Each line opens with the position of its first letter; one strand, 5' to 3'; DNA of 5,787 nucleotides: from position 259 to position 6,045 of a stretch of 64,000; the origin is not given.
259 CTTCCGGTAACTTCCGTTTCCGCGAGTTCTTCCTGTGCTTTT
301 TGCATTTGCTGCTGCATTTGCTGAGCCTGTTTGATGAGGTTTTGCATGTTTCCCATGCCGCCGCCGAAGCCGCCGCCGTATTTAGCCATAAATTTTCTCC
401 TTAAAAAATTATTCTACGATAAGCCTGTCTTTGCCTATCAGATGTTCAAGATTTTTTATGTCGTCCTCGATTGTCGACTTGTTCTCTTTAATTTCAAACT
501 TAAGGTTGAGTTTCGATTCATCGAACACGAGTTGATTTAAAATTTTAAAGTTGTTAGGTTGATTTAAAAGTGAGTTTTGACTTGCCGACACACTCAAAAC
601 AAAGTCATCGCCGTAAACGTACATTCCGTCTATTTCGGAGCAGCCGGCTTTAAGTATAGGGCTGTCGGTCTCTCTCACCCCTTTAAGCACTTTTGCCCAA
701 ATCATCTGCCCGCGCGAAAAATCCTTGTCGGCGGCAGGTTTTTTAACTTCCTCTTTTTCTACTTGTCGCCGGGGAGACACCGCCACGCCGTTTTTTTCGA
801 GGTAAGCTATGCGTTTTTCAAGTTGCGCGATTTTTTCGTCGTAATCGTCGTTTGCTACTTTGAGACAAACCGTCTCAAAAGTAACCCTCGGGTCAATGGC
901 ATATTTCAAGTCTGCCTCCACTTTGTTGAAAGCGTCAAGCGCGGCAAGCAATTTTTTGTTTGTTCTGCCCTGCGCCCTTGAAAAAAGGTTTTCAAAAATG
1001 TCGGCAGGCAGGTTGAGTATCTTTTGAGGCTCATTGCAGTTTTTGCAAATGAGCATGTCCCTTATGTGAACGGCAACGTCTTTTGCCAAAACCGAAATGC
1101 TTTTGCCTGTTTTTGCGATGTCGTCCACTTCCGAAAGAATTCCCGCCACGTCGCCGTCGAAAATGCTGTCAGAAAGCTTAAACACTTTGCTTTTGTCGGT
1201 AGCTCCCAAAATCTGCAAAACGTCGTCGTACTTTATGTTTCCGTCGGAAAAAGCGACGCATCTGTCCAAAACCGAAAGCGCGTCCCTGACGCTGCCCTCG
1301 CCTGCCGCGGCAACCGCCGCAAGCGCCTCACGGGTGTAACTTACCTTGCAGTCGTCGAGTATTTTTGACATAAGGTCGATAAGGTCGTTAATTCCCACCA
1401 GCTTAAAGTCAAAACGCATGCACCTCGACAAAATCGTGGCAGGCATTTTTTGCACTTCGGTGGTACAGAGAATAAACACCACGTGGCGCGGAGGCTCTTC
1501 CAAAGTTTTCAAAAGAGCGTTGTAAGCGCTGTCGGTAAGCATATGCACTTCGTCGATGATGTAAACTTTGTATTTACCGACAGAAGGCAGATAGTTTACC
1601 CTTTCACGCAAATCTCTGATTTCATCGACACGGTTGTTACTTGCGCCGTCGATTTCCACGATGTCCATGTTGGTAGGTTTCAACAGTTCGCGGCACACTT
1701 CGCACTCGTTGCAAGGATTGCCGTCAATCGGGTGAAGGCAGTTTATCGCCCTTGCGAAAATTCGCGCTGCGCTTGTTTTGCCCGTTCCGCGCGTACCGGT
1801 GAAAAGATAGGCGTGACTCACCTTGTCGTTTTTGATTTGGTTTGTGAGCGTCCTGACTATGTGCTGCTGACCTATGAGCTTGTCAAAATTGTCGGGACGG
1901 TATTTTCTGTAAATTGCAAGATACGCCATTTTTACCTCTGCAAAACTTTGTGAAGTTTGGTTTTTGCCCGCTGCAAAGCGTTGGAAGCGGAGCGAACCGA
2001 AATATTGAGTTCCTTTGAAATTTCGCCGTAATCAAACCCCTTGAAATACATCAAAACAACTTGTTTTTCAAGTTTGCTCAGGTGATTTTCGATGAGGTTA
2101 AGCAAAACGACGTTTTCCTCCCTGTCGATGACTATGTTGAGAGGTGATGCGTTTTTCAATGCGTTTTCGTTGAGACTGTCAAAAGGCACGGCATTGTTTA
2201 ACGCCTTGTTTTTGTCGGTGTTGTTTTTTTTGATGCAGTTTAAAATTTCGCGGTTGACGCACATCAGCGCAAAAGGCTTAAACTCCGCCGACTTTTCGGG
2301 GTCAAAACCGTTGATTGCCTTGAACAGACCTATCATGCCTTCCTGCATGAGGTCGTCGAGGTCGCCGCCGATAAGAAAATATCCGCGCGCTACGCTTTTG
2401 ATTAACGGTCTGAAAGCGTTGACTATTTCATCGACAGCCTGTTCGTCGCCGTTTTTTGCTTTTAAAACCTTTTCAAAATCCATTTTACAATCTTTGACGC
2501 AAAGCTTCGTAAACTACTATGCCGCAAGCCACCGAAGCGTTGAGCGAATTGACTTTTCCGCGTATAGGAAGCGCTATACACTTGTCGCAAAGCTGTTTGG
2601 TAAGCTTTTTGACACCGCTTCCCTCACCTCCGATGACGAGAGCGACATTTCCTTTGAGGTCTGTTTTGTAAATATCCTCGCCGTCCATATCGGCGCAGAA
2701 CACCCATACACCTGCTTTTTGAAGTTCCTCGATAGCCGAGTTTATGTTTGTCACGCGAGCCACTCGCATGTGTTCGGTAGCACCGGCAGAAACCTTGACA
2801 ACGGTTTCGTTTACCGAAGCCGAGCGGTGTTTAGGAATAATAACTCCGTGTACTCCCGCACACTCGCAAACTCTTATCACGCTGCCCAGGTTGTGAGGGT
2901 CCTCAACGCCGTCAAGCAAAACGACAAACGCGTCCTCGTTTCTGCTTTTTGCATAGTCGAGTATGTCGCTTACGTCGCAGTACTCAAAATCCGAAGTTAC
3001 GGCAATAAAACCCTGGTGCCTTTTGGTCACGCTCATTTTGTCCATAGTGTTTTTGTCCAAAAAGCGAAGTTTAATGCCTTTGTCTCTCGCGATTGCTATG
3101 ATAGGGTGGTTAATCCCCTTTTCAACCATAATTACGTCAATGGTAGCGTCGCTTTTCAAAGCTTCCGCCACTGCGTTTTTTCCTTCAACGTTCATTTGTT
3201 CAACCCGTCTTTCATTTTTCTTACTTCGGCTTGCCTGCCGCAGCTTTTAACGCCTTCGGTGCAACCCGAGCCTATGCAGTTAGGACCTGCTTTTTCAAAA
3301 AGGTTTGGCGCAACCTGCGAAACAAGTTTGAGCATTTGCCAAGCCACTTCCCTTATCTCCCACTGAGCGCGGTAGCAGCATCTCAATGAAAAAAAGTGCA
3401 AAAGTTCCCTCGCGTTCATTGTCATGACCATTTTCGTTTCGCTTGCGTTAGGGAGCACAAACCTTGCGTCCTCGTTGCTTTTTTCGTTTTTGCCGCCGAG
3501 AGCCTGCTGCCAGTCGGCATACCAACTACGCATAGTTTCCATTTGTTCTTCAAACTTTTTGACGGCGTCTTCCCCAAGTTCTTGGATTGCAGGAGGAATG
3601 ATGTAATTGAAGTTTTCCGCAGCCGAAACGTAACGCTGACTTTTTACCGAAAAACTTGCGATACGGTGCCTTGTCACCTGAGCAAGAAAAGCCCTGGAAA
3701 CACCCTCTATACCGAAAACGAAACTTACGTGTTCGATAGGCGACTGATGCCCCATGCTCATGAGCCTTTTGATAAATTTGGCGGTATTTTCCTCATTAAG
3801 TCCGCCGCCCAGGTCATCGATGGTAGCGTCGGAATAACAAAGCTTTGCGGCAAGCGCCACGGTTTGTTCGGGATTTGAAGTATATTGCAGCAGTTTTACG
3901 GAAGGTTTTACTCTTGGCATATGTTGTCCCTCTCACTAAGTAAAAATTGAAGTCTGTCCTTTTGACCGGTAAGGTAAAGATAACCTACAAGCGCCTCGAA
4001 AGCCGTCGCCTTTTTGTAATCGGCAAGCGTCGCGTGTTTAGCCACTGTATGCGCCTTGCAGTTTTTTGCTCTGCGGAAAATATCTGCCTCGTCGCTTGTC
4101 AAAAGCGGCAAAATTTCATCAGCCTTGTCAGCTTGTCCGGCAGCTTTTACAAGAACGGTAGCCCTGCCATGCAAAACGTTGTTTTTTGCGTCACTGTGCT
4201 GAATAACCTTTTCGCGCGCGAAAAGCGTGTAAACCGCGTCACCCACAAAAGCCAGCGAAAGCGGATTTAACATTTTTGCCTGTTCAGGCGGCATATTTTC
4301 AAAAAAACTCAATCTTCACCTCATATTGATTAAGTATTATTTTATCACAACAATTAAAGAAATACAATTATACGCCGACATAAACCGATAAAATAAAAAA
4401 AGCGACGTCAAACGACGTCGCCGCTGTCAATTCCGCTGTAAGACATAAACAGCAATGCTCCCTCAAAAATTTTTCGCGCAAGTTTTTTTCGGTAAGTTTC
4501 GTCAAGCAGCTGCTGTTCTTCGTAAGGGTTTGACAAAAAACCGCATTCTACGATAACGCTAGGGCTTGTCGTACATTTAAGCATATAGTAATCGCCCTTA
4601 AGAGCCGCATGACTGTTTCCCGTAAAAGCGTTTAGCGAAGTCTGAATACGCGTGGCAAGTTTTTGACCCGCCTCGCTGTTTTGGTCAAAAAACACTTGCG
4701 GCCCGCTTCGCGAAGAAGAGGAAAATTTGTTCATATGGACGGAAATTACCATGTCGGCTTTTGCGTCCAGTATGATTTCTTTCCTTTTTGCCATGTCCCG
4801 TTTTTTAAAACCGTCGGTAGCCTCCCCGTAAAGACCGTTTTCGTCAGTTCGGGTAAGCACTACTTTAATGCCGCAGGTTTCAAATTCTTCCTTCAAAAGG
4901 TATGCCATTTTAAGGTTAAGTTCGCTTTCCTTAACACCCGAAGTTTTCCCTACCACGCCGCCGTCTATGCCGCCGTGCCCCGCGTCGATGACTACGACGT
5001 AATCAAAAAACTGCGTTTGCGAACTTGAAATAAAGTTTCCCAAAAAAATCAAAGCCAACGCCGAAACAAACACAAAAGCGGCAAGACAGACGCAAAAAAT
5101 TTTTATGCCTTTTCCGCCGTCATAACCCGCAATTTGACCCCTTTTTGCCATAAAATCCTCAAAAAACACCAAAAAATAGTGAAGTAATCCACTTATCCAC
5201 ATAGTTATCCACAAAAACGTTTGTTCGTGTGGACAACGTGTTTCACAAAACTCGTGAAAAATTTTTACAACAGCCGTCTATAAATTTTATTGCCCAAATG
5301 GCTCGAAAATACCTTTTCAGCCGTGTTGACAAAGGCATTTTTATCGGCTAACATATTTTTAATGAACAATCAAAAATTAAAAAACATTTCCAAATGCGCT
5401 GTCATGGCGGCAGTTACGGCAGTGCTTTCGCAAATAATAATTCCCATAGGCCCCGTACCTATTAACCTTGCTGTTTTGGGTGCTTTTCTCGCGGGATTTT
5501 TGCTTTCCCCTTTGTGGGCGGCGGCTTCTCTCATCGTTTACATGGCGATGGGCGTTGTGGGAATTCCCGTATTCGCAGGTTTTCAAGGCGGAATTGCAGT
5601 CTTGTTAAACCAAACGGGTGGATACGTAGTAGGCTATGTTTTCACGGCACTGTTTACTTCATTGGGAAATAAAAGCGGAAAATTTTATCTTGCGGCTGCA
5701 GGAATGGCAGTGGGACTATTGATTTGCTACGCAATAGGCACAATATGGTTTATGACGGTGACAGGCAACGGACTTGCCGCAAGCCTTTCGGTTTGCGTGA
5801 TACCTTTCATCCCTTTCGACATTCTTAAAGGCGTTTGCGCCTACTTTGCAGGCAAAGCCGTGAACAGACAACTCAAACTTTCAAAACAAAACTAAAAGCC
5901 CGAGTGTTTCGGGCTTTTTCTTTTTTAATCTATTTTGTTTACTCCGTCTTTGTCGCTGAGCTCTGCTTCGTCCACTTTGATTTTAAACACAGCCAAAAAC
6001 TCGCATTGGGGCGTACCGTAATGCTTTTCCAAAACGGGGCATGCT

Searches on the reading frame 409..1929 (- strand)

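Call 34: search_protein_families(library=pfam, proteins=[window:409-1929:-], max_evalue=0.0001)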
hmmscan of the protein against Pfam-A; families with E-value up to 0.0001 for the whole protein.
window:409-1929:- (506 aa): 7 families
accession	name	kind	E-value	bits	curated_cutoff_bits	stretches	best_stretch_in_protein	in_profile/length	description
PF13177.12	DNA_pol3_delta2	-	3.8e-48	163.9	27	1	20-176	1-158/161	DNA polymerase III, delta subunit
PF12169.13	DNA_pol3_gamma3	-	8.4e-14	52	24.4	1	234-360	3-129/143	DNA polymerase III subunits gamma and tau domain III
PF00004.35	AAA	-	1.6e-11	45.2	21.2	1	42-176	2-126/131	ATPase family associated with various cellular activities (AAA)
PF22608.2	DNAX_ATPase_lid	-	6.3e-11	42.3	27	1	187-230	6-49/49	DNA polymerase III clamp loader subunit, ATPase lid domain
PF13401.12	AAA_22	-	1.9e-05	25.4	27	1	41-157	8-123/130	AAA domain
PF05496.18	RuvB_N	-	1.9e-05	24.9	27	0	11-65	2-60/159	Holliday junction DNA helicase RuvB P-loop domain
PF04851.21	ResIII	-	7.6e-05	23.1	22.5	0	100-144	114-151/164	Type III restriction enzyme, res subunit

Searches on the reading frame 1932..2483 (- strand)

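Call 86: search_protein_families(library=pfam, proteins=[window:1932-2483:-], max_evalue=0.0001)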
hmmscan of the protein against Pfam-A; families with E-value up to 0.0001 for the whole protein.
window:1932-2483:- (183 aa): 4 families
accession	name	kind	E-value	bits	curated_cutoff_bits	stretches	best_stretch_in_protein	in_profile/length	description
PF04542.20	Sigma70_r2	-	5.1e-16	58.7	24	1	21-88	2-69/71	Sigma-70 region 2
PF08281.18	Sigma70_r4_2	-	1.7e-11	44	25.7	1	133-177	9-54/54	Sigma-70, region 4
PF12645.13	HTH_16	-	7.9e-07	29.5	22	1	3-61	1-65/65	Helix-turn-helix domain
PF07638.17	Sigma70_ECF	-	9.7e-06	26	21.1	1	134-181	136-183/185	ECF sigma factor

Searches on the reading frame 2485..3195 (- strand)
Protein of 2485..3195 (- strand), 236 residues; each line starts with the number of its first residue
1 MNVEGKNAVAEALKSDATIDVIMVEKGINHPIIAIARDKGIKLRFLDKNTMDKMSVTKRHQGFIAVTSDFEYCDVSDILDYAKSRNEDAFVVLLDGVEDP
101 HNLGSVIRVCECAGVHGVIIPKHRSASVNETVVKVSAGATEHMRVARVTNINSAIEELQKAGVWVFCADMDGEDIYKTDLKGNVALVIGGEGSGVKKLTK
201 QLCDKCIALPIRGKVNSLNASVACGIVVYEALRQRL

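Call 86: search_protein_families(library=pfam, proteins=[window:2485-3195:-], max_evalue=0.0001)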
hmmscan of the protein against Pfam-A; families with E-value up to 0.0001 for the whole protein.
window:2485-3195:- (236 aa): 2 families
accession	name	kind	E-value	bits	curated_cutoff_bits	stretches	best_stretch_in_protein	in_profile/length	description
PF00588.24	SpoU_methylase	-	2.3e-43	148.2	29.7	1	90-229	2-142/142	SpoU rRNA Methylase family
PF08032.17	SpoU_sub_bind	-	2.5e-16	60.2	22.8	1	3-72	2-75/76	RNA 2'-O ribose methyltransferase substrate binding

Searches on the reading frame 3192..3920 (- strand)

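Call 86: search_protein_families(library=pfam, proteins=[window:3192-3920:-], max_evalue=0.0001)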
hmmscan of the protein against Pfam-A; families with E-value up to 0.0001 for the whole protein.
window:3192-3920:- (242 aa): 1 family
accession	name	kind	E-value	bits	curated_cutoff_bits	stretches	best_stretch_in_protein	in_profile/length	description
PF02511.20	Thy1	-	3.2e-74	249.3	24.8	1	9-206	1-191/191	Thymidylate synthase complementing protein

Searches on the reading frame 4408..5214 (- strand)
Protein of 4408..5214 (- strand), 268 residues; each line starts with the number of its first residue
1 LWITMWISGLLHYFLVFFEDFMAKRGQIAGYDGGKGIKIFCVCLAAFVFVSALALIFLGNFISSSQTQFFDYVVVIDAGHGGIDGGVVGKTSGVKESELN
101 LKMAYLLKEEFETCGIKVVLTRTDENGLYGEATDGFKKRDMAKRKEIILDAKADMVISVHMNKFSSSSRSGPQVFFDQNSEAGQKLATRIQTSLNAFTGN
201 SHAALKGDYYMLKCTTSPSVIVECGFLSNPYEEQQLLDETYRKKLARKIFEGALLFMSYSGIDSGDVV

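Call 86: search_protein_families(library=pfam, proteins=[window:4408-5214:-], max_evalue=0.0001)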
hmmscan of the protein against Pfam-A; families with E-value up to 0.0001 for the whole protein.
window:4408-5214:- (268 aa): 1 family
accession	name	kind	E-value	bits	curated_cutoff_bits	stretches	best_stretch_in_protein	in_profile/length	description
PF01520.23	Amidase_3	-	1.9e-40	139.2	27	1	74-252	1-171/174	N-acetylmuramoyl-L-alanine amidase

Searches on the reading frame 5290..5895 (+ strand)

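Call 86: search_protein_families(library=pfam, proteins=[window:5290-5895:+], max_evalue=0.0001)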
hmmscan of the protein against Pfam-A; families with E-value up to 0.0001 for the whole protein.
window:5290-5895:+ (201 aa): 2 families
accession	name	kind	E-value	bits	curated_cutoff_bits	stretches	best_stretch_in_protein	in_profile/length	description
PF02632.19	BioY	-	8.5e-36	123.4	25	1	53-192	1-139/140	BioY family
PF12822.12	ECF_trnsprt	-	4e-06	27.4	30.7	1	33-185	3-162/169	ECF transporter, substrate-specific component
